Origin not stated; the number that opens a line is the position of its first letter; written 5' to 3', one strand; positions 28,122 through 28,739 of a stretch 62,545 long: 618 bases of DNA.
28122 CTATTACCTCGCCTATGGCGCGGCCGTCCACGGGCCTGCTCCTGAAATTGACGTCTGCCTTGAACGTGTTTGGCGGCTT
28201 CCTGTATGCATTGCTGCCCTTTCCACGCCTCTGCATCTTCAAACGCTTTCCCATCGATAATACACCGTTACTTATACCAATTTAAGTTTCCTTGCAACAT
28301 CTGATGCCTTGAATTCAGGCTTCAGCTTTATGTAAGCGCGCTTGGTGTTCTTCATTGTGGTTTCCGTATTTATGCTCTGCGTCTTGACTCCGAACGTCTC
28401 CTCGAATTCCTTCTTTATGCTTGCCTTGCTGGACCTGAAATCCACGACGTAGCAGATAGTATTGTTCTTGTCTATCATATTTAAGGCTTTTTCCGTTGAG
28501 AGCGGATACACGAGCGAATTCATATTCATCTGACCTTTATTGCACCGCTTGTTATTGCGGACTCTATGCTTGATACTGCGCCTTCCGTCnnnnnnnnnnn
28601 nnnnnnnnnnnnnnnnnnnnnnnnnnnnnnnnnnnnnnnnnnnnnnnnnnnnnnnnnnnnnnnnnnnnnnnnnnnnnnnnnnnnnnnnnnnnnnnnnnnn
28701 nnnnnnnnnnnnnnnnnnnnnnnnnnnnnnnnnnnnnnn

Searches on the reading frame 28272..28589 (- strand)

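Call 21: search_protein_families(library=pfam, proteins=[window:28272-28589:-], max_evalue=0.0001)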
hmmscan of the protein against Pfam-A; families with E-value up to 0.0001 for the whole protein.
window:28272-28589:- (105 aa): 1 family
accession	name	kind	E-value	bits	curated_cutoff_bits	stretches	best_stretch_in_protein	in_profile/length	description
PF00276.25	Ribosomal_L23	-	1e-10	42.3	30.8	1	26-90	3-68/86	Ribosomal protein L23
